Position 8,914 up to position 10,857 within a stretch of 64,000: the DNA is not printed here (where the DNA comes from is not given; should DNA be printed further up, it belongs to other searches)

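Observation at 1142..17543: SusC/SusD locus under ECF-sigma/anti-sigma control whose cargo is phosphoesterases plus a triplicated unknown protein, not glycoside hydrolases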

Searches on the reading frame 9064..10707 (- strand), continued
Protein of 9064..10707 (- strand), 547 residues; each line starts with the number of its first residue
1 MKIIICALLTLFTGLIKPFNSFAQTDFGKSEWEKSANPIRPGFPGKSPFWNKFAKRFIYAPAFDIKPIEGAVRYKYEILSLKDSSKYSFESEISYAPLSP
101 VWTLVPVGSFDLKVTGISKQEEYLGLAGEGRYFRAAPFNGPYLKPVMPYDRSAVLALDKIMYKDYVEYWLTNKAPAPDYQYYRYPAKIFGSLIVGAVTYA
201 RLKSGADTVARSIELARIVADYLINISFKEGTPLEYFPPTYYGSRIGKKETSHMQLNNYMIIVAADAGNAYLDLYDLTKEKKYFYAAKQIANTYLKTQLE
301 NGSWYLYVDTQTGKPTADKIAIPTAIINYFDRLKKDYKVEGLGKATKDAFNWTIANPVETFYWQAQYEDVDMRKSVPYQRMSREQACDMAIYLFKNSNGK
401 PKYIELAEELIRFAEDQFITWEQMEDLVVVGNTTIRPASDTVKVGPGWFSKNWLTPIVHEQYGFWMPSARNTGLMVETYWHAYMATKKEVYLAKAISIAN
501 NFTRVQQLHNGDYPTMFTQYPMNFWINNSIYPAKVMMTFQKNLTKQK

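Call 40: search_protein_families(library=ncbifam, proteins=[L012:2427-3203:+, L012:3209-3937:+, L012:3954-4862:+, L012:4866-6623:+, L012:6632-7810:+, L012:7846-8730:+, L012:12199-12942:+, L012:12957-13805:+, L012:15898-17208:+, L024:7807-9840:+], max_evalue=1e-10)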
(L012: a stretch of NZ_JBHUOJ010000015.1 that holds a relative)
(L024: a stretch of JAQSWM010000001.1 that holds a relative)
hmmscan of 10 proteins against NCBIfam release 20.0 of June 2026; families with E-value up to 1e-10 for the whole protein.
L012:2427-3203:+ (258 aa): 181 families (the best 25 are shown)
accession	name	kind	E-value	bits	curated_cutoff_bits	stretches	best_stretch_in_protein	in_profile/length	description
NF005559.1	PRK07231.1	subfamily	3.6e-39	134.7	215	1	3-251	4-248/249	glucose 1-dehydrogenase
NF009466.0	PRK12826.1-2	subfamily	1.6e-36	126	222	1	2-251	2-245/248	3-oxoacyl-ACP reductase FabG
NF004514.1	PRK05855.1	equivalog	2.8e-34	118.6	455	1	4-199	314-505/578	SDR family oxidoreductase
NF005067.0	PRK06484.1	equivalog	3.3e-34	118.3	713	1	4-251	10-252/524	short chain dehydrogenase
TIGR01830.1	3oxo_ACP_reduc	equivalog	5.1e-34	118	297.75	1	6-250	1-238/239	3-oxoacyl-[acyl-carrier-protein] reductase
NF009386.0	PRK12745.1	equivalog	1.8e-33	115.7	250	1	5-253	7-257/259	3-ketoacyl-ACP reductase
NF009468.0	PRK12826.1-4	equivalog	3.5e-33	115.4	318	1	2-252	6-249/256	SDR family oxidoreductase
NF009384.0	PRK12743.1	equivalog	5.2e-33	114.3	264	1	6-254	9-251/258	SDR family oxidoreductase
NF052558.1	MBtsdlDhBudC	equivalog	6e-32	111.2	270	1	2-252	2-243/250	meso-2,3-butanediol dehydrogenase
TIGR04316.1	dhbA_paeA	equivalog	1.2e-31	110.2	300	1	6-252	1-249/250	2,3-dihydro-2,3-dihydroxybenzoate dehydrogenase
NF004791.0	PRK06138.1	equivalog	2.5e-31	108.9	312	1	3-251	5-250/252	SDR family oxidoreductase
NF005309.0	PRK06841.1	subfamily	3.3e-31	108.7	286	1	3-251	15-253/255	GolD/DthD family dehydrogenase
NF006493.1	PRK08936.1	subfamily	1.5e-30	106.4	420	1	2-252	6-252/261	glucose-1-dehydrogenase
TIGR02415.1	23BDH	subfamily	1.8e-30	106.2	304.35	1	6-251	3-252/254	acetoin reductase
NF009464.0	PRK12824.1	subfamily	3.5e-30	105.5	269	1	5-251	4-243/245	3-oxoacyl-ACP reductase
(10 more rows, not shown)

L012:3209-3937:+ (242 aa): 0 families

L012:3954-4862:+ (302 aa): 6 families
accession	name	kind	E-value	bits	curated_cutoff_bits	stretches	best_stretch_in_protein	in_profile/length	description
TIGR00674.1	dapA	equivalog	9.6e-23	80.4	206.15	1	12-278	4-267/286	4-hydroxy-tetrahydrodipicolinate synthase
NF003164.0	PRK04147.1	equivalog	3.3e-17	62.7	281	1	7-187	4-183/294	N-acetylneuraminate lyase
TIGR00683.1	nanA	equivalog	7.7e-17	61.5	382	1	8-214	2-203/293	N-acetylneuraminate lyase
TIGR02313.1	HpaI-NOT-DapA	exception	1.2e-13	50.6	396.7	1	9-182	3-176/294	2,4-dihydroxyhept-2-ene-1,7-dioic acid aldolase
TIGR03249.1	KdgD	equivalog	1.5e-12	47.2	373.95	1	8-174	10-171/299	5-dehydro-4-deoxyglucarate dehydratase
NF002958.0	PRK03620.1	subfamily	7.9e-12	44.6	278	1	15-172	19-170/307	5-dehydro-4-deoxyglucarate dehydratase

L012:4866-6623:+ (585 aa): 6 families
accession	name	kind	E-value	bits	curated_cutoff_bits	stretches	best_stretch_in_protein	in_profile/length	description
TIGR00813.1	sss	superfamily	6.5e-94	315.3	184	1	53-486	1-410/411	sodium/solute symporter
NF007790.0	PRK10484.1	equivalog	9e-84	282.2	401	1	26-564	7-508/527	solute:sodium symporter family transporter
TIGR02121.1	Na_Pro_sym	equivalog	3.8e-36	124.8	515.5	1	25-535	4-475/488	sodium/proline symporter PutP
TIGR03648.1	Na_symport_lg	subfamily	2.3e-23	82.5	320.75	1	25-214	2-188/547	VC_2705 family sodium/solute symporter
TIGR02119.1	panF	equivalog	1.6e-21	76.9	328.05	1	30-219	9-205/471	sodium/pantothenate symporter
NF011948.0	PRK15419.1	equivalog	2.4e-17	63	955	1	306-534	264-478/502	sodium/proline symporter PutP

L012:6632-7810:+ (392 aa): 10 families
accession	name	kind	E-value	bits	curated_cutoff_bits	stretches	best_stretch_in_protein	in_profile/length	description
NF010624.0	PRK14017.1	equivalog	2.6e-44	151.9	311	1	50-386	15-362/382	galactonate dehydratase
NF040790.2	glucon_galact_dh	equivalog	8e-39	133.6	750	1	50-387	25-372/390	bifunctional D-gluconate/D-galactonate dehydratase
NF047820.1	TalGalacDh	equivalog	2.2e-38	132.1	500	1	82-380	70-360/371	L-talarate/galactarate dehydratase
NF040866.1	AraD_Arch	equivalog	7.3e-36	123.9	650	1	50-382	34-367/372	arabinonate dehydratase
NF043051.1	ManoateDhtManD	equivalog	9.6e-35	120.2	550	2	53-189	20-153/403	D-mannonate dehydratase ManD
NF011654.0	PRK15072.1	subfamily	1.2e-30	106.8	430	2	198-384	197-384/404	D-galactonate dehydratase family protein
TIGR02534.1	mucon_cyclo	subfamily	1.9e-19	69.9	334.95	1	51-382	30-363/368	muconate/chloromuconate family cycloisomerase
NF011968.0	PRK15440.1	equivalog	3.4e-15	55.9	393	1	50-314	59-319/395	L-rhamnonate dehydratase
NF041118.1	A_G_epim_Thtga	equivalog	8.7e-14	51.4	500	1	49-331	30-307/341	L-Ala-D/L-Glu epimerase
NF002739.0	PRK02714.1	equivalog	1.2e-12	47.9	259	1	156-334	112-291/320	o-succinylbenzoate synthase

L012:7846-8730:+ (294 aa): 0 families

L012:12199-12942:+ (247 aa): 211 families (the best 25 are shown)
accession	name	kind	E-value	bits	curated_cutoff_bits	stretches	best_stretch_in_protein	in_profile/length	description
NF004198.0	PRK05653.1-3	equivalog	1.5e-64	217.9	296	1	2-244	3-246/248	3-oxoacyl-ACP reductase FabG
NF005559.1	PRK07231.1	subfamily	5.6e-59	199.7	215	1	4-245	2-248/249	glucose 1-dehydrogenase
NF009466.0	PRK12826.1-2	subfamily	3.4e-57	193.7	222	1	7-245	4-245/248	3-oxoacyl-ACP reductase FabG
TIGR01830.1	3oxo_ACP_reduc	equivalog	7.3e-57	192.8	297.75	1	9-243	1-237/239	3-oxoacyl-[acyl-carrier-protein] reductase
NF009464.0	PRK12824.1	subfamily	1.6e-55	188.4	269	1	7-244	3-242/245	3-oxoacyl-ACP reductase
TIGR01829.1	AcAcCoA_reduct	subfamily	5.4e-54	183.4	302.1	1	7-244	1-240/242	acetoacetyl-CoA reductase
NF005309.0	PRK06841.1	subfamily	1.7e-53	181.8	286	1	4-243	13-251/255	GolD/DthD family dehydrogenase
NF009093.0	PRK12429.1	subfamily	6.2e-53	179.7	258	1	4-243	3-255/259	3-hydroxybutyrate dehydrogenase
NF052558.1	MBtsdlDhBudC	equivalog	1.7e-51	175.2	270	1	4-244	1-241/250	meso-2,3-butanediol dehydrogenase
NF006072.0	PRK08217.1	subfamily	2.7e-50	171.5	298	1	5-243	4-250/253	3-ketoacyl-(acyl-carrier-protein) reductase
TIGR01963.1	PHB_DH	subfamily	6.7e-50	169.7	307.05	1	7-243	2-251/255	3-hydroxybutyrate dehydrogenase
NF004197.0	PRK05653.1-1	equivalog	1.5e-49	168.9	332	1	3-244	4-246/249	3-oxoacyl-ACP reductase FabG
NF004791.0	PRK06138.1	equivalog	2.4e-49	167.9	312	1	4-244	3-249/252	SDR family oxidoreductase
NF004818.0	PRK06172.1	equivalog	4.5e-48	163.8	336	1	2-244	3-250/253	SDR family oxidoreductase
NF006070.0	PRK08213.1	subfamily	2.9e-47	161.4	279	1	4-244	10-256/259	gluconate 5-dehydrogenase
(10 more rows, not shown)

L012:12957-13805:+ (282 aa): 6 families
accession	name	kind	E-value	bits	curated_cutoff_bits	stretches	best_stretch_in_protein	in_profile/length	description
NF053535.1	DhyDRhmHlse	equivalog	1.5e-63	214.7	500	1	38-280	36-277/284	2,4-didehydro-3-deoxy-L-rhamnonate hydrolase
TIGR02303.1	HpaG-C-term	equivalog_domain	2.5e-60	204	276.4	1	60-281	28-242/245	4-hydroxyphenylacetate degradation bifunctional isomerase/decarboxylase, C-terminal subunit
NF011750.0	PRK15203.1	equivalog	9.4e-46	156.5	811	1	77-282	224-423/429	4-hydroxyphenylacetate degradation bifunctional isomerase/decarboxylase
NF009399.0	PRK12764.1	equivalog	1.5e-38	133.1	444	1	71-273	17-211/501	fumarylacetoacetate hydrolase family protein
TIGR02305.1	HpaG-N-term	equivalog_domain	4.2e-38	130.9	228.65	1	90-280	23-204/205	4-hydroxyphenylacetate degradation bifunctional isomerase/decarboxylase, N-terminal subunit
NF007967.0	PRK10691.1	equivalog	1.5e-37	129.1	201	1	76-271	17-209/219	fumarylacetoacetate hydrolase family protein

L012:15898-17208:+ (436 aa): 4 families
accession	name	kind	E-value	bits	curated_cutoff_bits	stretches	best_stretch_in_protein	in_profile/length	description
NF046060.1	NagP_SO3503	equivalog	7.3e-124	413.9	625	1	16-426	2-422/423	N-acetylglucosamine MFS transporter NagP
TIGR01272.1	gluP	subfamily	2.2e-92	309.9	202.55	1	102-418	1-310/310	glucose/galactose MFS transporter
TIGR00885.1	fucP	equivalog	1.6e-58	198.9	280.4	1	23-404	6-393/410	L-fucose:H+ symporter permease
NF007524.0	PRK10133.1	equivalog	2e-51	175.2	427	1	16-411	22-421/438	L-fucose:H+ symporter permease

L024:7807-9840:+ (677 aa): 0 families

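Call 41: search_solved_structures(query=L012:6632-7810:+, max_evalue=1e-20)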
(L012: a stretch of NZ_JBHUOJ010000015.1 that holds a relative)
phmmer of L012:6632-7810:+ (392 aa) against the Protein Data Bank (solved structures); distinct sequences matched with E-value up to 1e-20: 29.
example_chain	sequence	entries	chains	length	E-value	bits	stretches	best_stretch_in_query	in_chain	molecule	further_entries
2ppg_A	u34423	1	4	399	4.6e-53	183.8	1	28-377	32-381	Putative isomerase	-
4h1z_A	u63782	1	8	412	5.4e-53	183.5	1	28-377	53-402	Enolase Q92Zs5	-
2nql_A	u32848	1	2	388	1.8e-52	181.8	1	27-378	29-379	Isomerase/lactonizing enzyme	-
4dn1_A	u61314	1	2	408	2.2e-52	181.6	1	27-378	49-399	Isomerase/lactonizing enzyme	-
5olc_A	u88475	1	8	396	9.3e-37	130.1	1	32-379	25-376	Galactonate dehydratase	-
3rcy_A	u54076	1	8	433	4.8e-33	117.9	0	190-384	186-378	Mandelate racemase/muconate lactonizing enzyme-like protein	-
3bjs_A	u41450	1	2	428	3.4e-32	115.1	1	49-382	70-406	Mandelate racemase/muconate lactonizing enzyme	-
3t4w_A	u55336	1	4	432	2.9e-31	112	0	190-385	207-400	Mandelate racemase/muconate lactonizing enzyme family protein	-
5xd7_A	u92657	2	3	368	3.9e-31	111.6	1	84-314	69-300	3,6-anhydro-alpha-L-galactonate cycloisomerase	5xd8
5xd9_A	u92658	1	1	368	7.4e-31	110.6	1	84-320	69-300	3,6-anhydro-alpha-L-galactonate cycloisomerase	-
4ggb_A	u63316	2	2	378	1.4e-29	106.5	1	50-378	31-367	Putative uncharacterized protein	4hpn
3ozm_A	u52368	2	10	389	4e-29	104.9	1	50-385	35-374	Putative mandelate racemase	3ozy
3h12_A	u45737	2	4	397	4.3e-29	104.8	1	50-385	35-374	mandelate racemase | Putative mandelate racemase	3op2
2pp3_A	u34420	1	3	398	2.5e-27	99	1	85-373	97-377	L-talarate/galactarate dehydratase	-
2pp0_A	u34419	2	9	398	3.3e-27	98.6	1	85-373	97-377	L-talarate/Galactarate Dehydratase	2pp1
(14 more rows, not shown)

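Call 42: find_encoding_contigs(protein=P0003, flank=10000, max_places=2)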
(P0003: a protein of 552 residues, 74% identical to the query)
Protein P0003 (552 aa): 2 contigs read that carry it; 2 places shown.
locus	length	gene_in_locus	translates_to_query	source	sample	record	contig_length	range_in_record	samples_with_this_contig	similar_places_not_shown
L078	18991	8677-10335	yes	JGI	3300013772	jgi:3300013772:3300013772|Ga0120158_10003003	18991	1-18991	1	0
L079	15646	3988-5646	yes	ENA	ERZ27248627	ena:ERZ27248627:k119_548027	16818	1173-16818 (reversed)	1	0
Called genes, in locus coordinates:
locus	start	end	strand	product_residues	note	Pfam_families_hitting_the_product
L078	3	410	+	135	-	?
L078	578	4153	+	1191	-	PF07660:STN, PF13620:CarboxypepD_reg, PF13715:CarbopepD_reg_2, PF07715:Plug, PF00593:TonB_dep_Rec_b-barrel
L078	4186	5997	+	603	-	PF14322:SusD-like_3 (weak), PF07980:SusD_RagB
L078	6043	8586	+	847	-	PF16126:DUF4838 (weak)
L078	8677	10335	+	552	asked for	PF25840:Ulvan_lyase_N (weak)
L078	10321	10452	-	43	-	-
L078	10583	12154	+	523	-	PF00474:SSF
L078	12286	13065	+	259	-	PF00106:adh_short, PF08659:KR (weak), PF13561:adh_short_C2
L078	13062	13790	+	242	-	PF01925:TauE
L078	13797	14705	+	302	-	PF00701:DHDPS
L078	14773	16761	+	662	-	-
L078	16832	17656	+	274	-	PF05721:PhyH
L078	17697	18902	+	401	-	PF02746:MR_MLE_N, PF13378:MR_MLE_C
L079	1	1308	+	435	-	?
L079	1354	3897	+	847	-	PF16126:DUF4838 (weak)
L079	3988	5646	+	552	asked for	PF25840:Ulvan_lyase_N (weak)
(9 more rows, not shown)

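Call 43: find_encoding_contigs(protein=P0004, flank=10000, max_places=2)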
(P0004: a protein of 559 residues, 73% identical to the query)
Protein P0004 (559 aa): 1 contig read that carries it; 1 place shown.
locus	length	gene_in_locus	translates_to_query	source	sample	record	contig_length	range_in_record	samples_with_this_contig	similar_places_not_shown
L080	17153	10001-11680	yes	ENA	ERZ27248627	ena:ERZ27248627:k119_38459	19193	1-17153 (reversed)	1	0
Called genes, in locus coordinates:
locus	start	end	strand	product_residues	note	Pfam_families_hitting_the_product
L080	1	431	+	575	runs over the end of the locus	PF13522:GATase_6 (faint), PF13537:GATase_7 (faint)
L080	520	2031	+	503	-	PF00370:FGGY_N, PF02782:FGGY_C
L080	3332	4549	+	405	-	PF04773:FecR, PF16344:FecR_C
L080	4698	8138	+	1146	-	PF07660:STN, PF13620:CarboxypepD_reg, PF13715:CarbopepD_reg_2, PF25020:TTR_TEN1-4 (weak), PF07715:Plug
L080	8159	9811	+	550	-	PF14322:SusD-like_3, PF07980:SusD_RagB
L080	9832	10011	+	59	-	-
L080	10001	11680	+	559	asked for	PF06662:C5-epim_C (faint), PF25840:Ulvan_lyase_N (faint)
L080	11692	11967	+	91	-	-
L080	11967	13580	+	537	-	-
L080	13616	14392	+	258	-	PF00106:adh_short, PF13561:adh_short_C2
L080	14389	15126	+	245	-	PF01925:TauE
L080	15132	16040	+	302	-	PF00701:DHDPS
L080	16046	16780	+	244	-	PF00657:Lipase_GDSL, PF13472:Lipase_GDSL_2, PF19040:SGNH (faint), PF04311:DUF459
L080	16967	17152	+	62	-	?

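Call 44: find_encoding_contigs(protein=P0002, flank=10000, max_places=2)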
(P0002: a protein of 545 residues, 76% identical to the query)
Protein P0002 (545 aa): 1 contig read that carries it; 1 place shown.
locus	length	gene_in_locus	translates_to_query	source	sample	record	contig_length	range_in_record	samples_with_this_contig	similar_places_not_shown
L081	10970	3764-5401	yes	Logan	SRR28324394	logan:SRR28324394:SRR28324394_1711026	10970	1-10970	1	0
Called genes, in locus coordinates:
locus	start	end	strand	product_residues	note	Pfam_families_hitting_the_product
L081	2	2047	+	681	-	?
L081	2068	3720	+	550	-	PF14322:SusD-like_3, PF07980:SusD_RagB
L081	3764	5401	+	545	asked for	PF25840:Ulvan_lyase_N (weak)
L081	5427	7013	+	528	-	PF16371:MetallophosN, PF00149:Metallophos (weak), PF16370:MetallophosC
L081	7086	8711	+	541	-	-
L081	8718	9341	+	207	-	-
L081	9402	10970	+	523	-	?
